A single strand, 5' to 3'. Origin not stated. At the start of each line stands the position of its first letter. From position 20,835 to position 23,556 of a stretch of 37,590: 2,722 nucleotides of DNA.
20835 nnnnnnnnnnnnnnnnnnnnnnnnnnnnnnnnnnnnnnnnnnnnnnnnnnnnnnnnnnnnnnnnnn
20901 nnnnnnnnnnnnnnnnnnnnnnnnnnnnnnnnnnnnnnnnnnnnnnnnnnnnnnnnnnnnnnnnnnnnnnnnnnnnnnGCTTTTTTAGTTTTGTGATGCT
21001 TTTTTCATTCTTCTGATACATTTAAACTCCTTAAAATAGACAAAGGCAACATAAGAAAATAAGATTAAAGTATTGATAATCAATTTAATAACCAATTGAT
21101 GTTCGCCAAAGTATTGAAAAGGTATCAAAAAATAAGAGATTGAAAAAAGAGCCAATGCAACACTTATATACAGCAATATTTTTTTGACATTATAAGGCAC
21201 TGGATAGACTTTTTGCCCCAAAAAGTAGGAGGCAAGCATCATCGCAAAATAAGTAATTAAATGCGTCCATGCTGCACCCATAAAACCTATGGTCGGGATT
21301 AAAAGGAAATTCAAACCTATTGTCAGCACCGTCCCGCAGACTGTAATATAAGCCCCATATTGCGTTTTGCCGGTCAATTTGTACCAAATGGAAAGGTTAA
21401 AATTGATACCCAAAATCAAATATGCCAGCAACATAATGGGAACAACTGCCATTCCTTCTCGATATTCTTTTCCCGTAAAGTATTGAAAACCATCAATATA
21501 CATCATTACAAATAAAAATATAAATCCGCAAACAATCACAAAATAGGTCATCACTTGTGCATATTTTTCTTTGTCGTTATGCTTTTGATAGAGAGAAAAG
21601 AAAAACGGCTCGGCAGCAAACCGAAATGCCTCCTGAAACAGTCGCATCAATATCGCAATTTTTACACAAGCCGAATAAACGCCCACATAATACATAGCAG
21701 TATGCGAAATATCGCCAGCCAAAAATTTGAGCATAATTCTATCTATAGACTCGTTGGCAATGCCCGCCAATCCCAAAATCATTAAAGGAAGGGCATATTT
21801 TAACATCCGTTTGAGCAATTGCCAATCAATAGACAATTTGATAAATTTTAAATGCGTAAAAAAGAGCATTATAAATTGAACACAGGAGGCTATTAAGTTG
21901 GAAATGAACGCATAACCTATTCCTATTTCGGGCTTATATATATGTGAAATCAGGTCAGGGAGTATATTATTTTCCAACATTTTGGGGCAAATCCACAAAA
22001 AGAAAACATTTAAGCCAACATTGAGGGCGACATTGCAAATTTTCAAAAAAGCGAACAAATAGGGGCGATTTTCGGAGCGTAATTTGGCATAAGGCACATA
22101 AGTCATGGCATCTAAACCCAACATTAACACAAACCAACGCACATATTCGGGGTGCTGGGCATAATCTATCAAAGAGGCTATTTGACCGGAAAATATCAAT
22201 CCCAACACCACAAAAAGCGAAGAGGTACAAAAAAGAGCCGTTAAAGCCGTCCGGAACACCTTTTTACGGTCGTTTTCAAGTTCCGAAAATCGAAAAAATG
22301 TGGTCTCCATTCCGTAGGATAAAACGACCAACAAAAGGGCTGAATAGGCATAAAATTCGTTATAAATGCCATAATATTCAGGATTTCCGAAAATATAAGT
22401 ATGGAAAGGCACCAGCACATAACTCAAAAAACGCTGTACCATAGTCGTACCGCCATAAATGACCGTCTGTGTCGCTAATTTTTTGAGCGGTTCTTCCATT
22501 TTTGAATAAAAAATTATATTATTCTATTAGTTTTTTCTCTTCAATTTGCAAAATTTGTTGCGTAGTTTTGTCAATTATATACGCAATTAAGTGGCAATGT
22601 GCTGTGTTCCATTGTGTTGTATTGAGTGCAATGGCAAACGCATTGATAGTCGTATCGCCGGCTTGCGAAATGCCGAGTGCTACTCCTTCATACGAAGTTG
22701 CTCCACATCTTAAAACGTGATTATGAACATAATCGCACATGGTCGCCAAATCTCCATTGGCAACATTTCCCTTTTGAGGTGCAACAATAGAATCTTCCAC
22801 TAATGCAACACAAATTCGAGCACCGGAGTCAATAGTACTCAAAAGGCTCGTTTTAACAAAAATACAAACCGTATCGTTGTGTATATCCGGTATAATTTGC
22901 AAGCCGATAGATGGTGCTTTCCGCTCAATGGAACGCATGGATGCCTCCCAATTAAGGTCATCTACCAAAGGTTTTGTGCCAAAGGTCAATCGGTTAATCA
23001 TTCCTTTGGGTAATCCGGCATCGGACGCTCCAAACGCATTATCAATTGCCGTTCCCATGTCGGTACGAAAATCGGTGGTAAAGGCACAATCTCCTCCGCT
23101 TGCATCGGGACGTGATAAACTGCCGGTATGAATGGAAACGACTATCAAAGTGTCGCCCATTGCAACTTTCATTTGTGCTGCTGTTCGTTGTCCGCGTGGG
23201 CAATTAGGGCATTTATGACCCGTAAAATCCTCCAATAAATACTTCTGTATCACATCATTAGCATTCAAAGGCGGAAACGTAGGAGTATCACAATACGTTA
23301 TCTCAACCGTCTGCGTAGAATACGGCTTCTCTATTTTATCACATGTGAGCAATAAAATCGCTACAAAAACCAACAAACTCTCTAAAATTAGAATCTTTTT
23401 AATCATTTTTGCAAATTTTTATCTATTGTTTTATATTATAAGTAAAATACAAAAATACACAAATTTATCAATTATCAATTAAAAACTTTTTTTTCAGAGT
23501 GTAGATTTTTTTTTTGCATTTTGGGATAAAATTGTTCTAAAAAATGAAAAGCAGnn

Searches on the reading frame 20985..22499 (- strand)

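Call 35: search_protein_families(library=pfam, proteins=[window:20985-22499:-], max_evalue=0.00001)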
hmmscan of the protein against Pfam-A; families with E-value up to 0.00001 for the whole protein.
window:20985-22499:- (504 aa): 2 families
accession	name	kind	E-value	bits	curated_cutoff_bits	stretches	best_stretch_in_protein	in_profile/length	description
PF01943.22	Polysacc_synt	-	5.4e-06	26.5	28.2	1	194-284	170-253/274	Polysaccharide biosynthesis protein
PF13440.11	Polysacc_synt_3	-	9e-06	25.6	23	0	40-163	8-128/293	Polysaccharide biosynthesis protein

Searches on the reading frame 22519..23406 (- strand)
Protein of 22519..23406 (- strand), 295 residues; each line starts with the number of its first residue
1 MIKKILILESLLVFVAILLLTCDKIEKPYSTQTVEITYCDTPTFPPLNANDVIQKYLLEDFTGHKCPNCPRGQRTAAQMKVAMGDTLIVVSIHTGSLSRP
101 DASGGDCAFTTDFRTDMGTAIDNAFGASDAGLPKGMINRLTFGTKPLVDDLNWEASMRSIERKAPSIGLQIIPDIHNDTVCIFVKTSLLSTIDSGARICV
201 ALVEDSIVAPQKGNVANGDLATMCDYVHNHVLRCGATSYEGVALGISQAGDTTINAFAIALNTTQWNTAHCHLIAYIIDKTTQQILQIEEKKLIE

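Call 3: search_protein_families(library=pfam, proteins=[window:22519-23406:-], max_evalue=1)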
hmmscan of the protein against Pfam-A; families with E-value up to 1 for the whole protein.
window:22519-23406:- (295 aa): 1 family
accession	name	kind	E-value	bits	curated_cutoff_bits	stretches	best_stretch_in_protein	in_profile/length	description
PF11551.14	Omp28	-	4.3e-20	72.7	34.9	1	130-293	11-167/171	Outer membrane protein Omp28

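Call 5: search_protein_families(library=ncbifam, proteins=[window:22519-23406:-], max_evalue=1)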
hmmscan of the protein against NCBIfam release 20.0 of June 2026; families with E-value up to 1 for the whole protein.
window:22519-23406:- (295 aa): 3 families
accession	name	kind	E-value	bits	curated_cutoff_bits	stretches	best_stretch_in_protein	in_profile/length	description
NF033782.1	lipoprot_Omp28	subfamily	2.9e-35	121.8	150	1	8-293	5-261/264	Omp28 family outer membrane lipoprotein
NF045500.1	Omp28_seleno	equivalog_domain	3.6e-08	33.2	200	1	53-292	38-267/377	Omp28-related selenoprotein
TIGR00411.1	redox_disulf_1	equivalog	0.013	15.6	92.75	1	59-94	4-39/82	MJ0307 family thioredoxin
